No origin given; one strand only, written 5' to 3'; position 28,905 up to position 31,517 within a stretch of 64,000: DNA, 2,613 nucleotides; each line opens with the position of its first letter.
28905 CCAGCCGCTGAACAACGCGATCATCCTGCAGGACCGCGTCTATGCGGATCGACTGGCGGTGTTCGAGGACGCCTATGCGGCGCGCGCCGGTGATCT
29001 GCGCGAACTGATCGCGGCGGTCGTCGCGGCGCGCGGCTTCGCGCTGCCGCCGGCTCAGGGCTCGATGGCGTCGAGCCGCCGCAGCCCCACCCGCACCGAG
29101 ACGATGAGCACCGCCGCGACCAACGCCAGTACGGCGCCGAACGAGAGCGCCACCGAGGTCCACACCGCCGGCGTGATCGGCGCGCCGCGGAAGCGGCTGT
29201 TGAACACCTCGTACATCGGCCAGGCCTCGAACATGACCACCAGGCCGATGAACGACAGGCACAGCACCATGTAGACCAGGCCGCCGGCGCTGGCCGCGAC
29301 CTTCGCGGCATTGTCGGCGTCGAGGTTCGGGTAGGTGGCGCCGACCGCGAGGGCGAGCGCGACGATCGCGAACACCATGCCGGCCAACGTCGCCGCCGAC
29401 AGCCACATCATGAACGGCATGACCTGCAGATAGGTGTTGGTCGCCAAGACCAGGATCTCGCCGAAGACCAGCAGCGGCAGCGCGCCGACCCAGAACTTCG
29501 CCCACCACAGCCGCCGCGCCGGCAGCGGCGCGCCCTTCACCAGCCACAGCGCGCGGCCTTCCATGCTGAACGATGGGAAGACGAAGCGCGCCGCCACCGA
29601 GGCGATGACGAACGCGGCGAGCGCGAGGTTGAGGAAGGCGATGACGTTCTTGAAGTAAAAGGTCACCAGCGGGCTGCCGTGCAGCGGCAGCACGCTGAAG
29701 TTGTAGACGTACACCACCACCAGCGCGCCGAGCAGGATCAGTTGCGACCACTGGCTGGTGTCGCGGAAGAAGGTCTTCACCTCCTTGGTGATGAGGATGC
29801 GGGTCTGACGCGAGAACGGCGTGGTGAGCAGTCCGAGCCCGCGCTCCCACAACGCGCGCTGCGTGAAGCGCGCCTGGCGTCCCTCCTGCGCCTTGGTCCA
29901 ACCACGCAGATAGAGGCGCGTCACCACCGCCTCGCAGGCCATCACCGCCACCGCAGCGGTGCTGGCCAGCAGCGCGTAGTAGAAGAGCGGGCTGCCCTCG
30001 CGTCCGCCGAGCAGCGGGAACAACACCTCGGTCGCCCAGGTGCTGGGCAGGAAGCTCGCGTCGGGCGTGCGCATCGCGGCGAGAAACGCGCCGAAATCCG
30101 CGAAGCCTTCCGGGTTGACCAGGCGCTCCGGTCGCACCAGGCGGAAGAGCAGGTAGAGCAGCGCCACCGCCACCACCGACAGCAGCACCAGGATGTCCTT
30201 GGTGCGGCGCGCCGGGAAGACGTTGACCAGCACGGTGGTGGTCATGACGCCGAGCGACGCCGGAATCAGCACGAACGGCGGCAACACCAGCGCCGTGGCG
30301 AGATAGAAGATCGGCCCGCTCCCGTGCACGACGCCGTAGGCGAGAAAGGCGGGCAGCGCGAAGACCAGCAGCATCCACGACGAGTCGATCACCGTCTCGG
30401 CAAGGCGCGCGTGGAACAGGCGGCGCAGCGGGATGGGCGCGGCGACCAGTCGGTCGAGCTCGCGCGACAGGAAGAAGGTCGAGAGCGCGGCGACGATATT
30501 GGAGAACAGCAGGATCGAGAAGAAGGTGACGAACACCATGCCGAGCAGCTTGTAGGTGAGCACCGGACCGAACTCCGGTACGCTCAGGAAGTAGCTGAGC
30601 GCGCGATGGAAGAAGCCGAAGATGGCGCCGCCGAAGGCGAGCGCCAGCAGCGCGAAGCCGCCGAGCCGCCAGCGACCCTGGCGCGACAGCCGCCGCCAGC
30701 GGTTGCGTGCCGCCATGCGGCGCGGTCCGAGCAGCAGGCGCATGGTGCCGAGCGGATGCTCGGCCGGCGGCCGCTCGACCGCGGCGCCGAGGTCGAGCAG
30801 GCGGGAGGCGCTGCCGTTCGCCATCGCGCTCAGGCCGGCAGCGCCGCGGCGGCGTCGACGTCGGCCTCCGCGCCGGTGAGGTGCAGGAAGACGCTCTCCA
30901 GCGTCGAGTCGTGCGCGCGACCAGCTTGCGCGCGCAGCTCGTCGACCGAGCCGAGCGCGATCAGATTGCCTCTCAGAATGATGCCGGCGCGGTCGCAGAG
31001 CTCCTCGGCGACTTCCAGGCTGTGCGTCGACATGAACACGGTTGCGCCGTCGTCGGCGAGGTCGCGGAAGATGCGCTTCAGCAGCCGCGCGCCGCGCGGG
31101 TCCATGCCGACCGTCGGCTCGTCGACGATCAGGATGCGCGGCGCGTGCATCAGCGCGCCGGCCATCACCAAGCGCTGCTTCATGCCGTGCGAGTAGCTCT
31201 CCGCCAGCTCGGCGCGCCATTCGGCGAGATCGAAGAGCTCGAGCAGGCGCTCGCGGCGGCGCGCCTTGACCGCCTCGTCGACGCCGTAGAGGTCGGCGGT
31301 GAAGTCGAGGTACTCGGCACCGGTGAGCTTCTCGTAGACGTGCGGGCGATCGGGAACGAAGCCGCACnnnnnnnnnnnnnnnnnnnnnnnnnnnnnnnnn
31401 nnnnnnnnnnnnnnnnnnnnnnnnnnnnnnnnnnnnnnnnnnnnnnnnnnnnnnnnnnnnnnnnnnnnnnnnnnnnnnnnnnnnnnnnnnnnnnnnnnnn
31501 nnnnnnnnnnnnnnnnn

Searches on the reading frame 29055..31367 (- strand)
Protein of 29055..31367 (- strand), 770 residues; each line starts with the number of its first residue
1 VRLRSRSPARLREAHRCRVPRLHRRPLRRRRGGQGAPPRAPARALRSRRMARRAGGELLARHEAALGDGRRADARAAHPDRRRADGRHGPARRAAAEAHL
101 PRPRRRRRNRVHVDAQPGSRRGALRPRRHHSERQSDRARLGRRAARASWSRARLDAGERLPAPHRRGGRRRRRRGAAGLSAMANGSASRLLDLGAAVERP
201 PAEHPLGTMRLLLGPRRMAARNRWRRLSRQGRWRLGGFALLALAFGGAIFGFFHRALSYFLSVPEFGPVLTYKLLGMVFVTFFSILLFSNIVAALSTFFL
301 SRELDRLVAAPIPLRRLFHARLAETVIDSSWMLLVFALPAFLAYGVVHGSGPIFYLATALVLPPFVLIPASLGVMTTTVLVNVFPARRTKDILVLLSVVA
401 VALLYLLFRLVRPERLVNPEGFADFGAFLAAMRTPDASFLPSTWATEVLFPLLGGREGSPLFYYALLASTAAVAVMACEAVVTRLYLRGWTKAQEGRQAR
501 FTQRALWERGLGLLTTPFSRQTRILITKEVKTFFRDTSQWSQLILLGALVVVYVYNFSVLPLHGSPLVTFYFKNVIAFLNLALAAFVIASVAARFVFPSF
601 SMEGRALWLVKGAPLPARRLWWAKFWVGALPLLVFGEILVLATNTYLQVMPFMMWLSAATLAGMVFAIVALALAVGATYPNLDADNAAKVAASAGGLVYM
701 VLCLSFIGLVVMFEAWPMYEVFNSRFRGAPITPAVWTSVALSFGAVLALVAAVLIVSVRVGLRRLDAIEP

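Call 33: search_protein_families(library=pfam, proteins=[window:29055-31367:-], max_evalue=0.001)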
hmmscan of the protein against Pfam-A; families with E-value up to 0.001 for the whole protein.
window:29055-31367:- (770 aa): 1 family
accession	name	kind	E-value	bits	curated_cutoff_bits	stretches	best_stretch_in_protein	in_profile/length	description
PF16949.11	ABC_tran_2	-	2.8e-113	380.1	25.7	1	240-768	15-540/542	Putative ATP-binding cassette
